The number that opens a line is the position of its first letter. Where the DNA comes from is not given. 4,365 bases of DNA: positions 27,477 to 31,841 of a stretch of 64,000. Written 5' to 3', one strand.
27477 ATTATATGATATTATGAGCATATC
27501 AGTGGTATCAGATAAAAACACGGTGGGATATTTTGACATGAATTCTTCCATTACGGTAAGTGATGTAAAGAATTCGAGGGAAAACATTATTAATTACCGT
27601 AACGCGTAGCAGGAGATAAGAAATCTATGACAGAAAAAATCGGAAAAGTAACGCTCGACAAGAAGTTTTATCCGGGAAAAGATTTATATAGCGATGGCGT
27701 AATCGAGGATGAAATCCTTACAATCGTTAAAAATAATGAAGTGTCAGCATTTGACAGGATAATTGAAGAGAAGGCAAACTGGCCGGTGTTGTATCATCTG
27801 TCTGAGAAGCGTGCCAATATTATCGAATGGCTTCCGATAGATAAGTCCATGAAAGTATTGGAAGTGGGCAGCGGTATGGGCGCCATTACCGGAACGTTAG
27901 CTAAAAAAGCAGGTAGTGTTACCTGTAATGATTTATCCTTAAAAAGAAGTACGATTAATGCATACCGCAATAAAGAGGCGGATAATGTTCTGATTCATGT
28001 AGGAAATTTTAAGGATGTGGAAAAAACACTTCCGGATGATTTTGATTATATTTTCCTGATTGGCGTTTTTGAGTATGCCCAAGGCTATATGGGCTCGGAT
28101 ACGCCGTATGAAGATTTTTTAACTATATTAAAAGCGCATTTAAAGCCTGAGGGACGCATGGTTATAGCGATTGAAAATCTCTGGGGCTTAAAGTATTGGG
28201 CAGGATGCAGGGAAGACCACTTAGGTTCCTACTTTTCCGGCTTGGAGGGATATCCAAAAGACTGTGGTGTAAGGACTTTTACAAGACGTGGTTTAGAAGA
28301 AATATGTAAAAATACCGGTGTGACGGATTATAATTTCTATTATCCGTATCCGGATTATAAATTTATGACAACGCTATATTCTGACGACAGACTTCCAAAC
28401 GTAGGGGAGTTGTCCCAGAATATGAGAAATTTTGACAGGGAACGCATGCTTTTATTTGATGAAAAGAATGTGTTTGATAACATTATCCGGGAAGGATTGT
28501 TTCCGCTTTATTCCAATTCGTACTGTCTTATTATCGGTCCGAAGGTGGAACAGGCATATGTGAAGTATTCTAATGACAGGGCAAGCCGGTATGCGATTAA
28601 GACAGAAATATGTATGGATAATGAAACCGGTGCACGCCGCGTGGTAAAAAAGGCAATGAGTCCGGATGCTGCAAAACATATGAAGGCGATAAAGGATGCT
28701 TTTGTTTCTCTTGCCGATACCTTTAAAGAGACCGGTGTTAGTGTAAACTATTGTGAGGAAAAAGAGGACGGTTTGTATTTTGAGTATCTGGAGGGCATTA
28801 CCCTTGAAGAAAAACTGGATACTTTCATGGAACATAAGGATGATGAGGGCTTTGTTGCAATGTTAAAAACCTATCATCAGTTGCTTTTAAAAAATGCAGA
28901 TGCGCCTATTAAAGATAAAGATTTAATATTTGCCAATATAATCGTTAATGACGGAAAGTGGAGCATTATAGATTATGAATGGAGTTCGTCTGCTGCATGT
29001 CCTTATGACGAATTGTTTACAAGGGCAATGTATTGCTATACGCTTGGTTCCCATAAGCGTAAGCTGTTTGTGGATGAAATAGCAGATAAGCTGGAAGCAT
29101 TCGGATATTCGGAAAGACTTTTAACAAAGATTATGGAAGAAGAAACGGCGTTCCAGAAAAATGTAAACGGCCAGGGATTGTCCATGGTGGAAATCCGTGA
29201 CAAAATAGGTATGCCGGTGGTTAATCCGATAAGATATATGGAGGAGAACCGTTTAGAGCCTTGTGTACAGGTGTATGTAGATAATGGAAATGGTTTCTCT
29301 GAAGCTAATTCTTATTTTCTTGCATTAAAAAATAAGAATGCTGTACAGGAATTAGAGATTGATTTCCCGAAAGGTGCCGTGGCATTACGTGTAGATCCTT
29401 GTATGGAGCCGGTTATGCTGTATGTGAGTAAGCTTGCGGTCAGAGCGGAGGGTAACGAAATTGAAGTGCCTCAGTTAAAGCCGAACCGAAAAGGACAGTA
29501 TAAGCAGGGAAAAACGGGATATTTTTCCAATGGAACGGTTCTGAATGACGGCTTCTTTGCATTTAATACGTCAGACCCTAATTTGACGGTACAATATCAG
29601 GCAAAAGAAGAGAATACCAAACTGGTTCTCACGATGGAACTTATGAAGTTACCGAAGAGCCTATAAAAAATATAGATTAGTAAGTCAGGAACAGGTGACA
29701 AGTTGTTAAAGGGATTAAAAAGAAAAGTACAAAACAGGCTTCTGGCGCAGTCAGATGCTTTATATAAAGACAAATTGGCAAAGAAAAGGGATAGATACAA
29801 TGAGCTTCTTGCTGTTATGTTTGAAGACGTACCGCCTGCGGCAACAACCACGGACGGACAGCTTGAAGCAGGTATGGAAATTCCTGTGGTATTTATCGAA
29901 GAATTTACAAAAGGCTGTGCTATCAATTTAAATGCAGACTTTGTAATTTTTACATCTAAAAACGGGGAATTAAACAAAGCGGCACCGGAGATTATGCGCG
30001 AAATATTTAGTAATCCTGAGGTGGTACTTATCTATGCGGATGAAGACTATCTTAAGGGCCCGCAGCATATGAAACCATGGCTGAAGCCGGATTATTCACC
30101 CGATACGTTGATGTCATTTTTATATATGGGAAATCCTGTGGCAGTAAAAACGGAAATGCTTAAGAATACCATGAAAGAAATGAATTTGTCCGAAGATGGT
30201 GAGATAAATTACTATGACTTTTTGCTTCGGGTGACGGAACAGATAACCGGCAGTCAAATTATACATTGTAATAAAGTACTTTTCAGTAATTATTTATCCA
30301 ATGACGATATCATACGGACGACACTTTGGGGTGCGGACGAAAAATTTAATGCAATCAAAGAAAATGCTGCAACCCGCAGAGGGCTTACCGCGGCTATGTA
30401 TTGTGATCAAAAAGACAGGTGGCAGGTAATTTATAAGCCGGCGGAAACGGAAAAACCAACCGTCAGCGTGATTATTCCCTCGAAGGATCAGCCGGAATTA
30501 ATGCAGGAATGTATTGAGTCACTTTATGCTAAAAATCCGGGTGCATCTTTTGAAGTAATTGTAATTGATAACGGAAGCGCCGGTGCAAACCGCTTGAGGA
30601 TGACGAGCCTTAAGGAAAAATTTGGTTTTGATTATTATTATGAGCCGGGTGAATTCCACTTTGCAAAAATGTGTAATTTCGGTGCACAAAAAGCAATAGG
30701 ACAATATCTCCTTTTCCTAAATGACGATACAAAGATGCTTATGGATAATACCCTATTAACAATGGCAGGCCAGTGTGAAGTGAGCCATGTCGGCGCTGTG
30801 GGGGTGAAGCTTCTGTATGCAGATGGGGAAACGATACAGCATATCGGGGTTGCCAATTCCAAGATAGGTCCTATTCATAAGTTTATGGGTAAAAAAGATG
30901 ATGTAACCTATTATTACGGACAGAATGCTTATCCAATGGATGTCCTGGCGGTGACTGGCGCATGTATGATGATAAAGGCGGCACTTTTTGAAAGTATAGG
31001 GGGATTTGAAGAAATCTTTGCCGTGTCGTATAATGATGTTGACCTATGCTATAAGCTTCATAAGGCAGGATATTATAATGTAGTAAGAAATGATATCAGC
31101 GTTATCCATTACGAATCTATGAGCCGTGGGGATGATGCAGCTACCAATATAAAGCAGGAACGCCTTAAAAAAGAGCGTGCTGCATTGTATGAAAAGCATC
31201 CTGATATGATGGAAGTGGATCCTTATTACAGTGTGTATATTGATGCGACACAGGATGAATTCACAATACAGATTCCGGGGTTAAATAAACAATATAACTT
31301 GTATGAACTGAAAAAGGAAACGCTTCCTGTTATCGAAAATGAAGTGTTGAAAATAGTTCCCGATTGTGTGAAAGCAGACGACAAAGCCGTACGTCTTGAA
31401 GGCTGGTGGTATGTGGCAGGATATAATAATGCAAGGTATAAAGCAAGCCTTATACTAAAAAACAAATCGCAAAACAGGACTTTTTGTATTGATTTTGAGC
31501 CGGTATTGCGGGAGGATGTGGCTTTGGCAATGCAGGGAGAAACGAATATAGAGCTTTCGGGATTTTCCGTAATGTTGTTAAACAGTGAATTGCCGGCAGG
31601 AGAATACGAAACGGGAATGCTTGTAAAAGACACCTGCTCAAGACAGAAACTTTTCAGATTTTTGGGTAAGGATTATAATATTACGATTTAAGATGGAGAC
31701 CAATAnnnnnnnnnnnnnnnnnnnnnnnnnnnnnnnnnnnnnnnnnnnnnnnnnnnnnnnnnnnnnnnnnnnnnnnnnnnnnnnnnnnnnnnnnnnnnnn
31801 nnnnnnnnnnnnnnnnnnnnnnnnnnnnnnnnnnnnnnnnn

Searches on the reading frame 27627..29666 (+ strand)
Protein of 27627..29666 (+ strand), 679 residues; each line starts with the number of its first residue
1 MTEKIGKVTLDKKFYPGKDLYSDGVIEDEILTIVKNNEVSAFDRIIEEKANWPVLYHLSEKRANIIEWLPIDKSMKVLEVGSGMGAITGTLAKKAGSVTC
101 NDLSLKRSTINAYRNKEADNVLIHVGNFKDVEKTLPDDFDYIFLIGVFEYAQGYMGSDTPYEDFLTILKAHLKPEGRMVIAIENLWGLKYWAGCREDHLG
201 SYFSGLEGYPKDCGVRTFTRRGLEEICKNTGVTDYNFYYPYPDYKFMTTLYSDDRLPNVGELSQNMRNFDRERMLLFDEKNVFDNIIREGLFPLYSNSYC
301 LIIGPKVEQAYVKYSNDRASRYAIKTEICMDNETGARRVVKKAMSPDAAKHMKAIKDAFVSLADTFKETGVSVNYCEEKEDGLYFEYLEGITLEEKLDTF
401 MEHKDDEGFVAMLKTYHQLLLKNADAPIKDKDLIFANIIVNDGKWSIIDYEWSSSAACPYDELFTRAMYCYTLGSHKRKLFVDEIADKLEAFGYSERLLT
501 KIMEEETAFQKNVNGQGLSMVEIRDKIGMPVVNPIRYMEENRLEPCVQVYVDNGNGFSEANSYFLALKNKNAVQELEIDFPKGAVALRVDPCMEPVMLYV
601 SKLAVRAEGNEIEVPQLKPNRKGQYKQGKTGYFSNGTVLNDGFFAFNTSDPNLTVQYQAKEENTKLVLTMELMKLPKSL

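Call 7: search_protein_families(library=pfam, proteins=[window:27627-29666:+])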
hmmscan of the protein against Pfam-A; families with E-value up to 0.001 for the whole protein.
window:27627-29666:+ (679 aa): 8 families
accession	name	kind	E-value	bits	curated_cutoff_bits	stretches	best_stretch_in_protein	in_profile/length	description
PF13847.12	Methyltransf_31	-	3.2e-07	30.6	27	1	71-181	1-110/145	Methyltransferase domain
PF08242.18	Methyltransf_12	-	4.2e-07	31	30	1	78-177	1-97/98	Methyltransferase domain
PF08241.18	Methyltransf_11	-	9.6e-07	29.8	21.2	1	78-180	1-95/95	Methyltransferase domain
PF02353.26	CMAS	-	2.2e-06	27.7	27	1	60-180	49-164/273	Mycolic acid cyclopropane synthetase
PF13649.12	Methyltransf_25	-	2.4e-06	28.6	27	1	77-176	1-97/97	Methyltransferase domain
PF13489.12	Methyltransf_23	-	1.2e-05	25.5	27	1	67-231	15-158/164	Methyltransferase domain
PF01135.25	PCMT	-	6.8e-05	23.2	20.3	1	63-127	63-132/210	Protein-L-isoaspartate(D-aspartate) O-methyltransferase (PCMT)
PF05175.20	MTS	-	0.00039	20.5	23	1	66-183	24-141/170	Methyltransferase small domain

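Call 45: search_protein_families(library=ncbifam, proteins=[window:27627-29666:+], max_evalue=0.0001)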
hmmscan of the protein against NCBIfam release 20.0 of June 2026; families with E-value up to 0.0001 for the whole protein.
window:27627-29666:+ (679 aa): 8 families
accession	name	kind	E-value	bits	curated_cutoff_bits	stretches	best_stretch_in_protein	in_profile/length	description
TIGR02469.1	CbiT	equivalog_domain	8e-07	29.4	78.3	1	60-182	6-122/124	precorrin-6Y C5,15-methyltransferase (decarboxylating) subunit CbiT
NF053839.1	CPFASynBruc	equivalog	1.3e-06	27.7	600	1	61-180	162-276/410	cyclopropane fatty acid synthase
NF008686.0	PRK11705.1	equivalog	3.1e-06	26.5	400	1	63-180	157-265/383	cyclopropane fatty acyl phospholipid synthase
TIGR00755.1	ksgA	equivalog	4.7e-06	26.1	171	1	62-131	18-87/256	16S rRNA (adenine(1518)-N(6)/adenine(1519)-N(6))-dimethyltransferase RsmA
NF043040.1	corrin_prot_MT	hypoth_equivalog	1.4e-05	24.6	180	1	62-183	31-150/216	corrinoid protein-associated methyltransferase CpaM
TIGR01983.1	UbiG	equivalog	1.6e-05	24.3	102.95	1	73-182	49-153/228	bifunctional 2-polyprenyl-6-hydroxyphenol methylase/3-demethylubiquinol 3-O-methyltransferase UbiG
TIGR02021.1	BchM-ChlM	equivalog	2.7e-05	23.7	158.9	1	62-145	41-125/218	magnesium protoporphyrin IX methyltransferase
NF000499.2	Erm23S_rRNA_broad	equivalog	9.5e-05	21.9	212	0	64-122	14-72/244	23S ribosomal RNA methyltransferase Erm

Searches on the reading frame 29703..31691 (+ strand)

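Call 7: search_protein_families(library=pfam, proteins=[window:29703-31691:+])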
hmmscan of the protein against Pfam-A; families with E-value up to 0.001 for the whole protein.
window:29703-31691:+ (662 aa): 3 families
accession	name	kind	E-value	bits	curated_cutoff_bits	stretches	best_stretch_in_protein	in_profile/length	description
PF00535.33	Glycos_transf_2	-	2.2e-12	47.7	23.3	1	255-430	1-165/168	Glycosyl transferase family 2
PF10111.15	Glyco_tranf_2_2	-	1.4e-07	31.8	27.3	1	255-455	1-202/276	Glycosyltransferase like family 2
PF13641.12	Glyco_tranf_2_3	-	7.4e-05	23.3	27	1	252-459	1-201/230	Glycosyltransferase like family 2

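Call 45: search_protein_families(library=ncbifam, proteins=[window:29703-31691:+], max_evalue=0.0001)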
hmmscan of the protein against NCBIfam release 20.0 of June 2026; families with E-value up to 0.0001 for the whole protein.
window:29703-31691:+ (662 aa): 10 families
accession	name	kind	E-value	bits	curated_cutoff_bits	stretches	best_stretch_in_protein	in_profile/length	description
TIGR03965.1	mycofact_glyco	equivalog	7.5e-15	54.7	280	1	242-458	63-269/467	mycofactocin biosynthesis glycosyltransferase MftF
NF041875.1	EPS_EpsD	equivalog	5.3e-12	45.8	370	1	254-347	1-94/325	exopolysaccharide biosynthesis glycosyltransferase EpsD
TIGR04283.1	glyco_like_mftF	equivalog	2.9e-10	40.1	182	1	254-345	1-85/221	TIGR04283 family arsenosugar biosynthesis glycosyltransferase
NF038299.1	EPS_HpsN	equivalog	3.5e-09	36.1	425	1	252-476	1-227/317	hormogonium polysaccharide biosynthesis glycosyltransferase HpsN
TIGR03469.1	HpnB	hypoth_equivalog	2.5e-07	30.1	379.25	0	246-293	38-85/386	hopene-associated glycosyltransferase HpnB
NF007482.0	PRK10073.1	equivalog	4.3e-07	29.3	423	1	250-359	4-114/334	glycosyltransferase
NF050050.1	ProtGlycPglI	equivalog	2.6e-06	27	500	0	251-371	1-121/306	GalNAc(5)-diNAcBac-PP-undecaprenol beta-1,3-glucosyltransferase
TIGR03937.1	PgaC_IcaA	equivalog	1.2e-05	24.5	422.3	0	235-457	28-238/407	poly-beta-1,6-N-acetyl-D-glucosamine synthase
TIGR04242.1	nodulat_NodC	equivalog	2.2e-05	23.6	550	1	247-311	42-106/395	chitooligosaccharide synthase NodC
TIGR03111.1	glyc2_xrt_Gpos1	hypoth_equivalog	7.8e-05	21.6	363.95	0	247-359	44-157/439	TIGR03111 family XrtG-associated glycosyltransferase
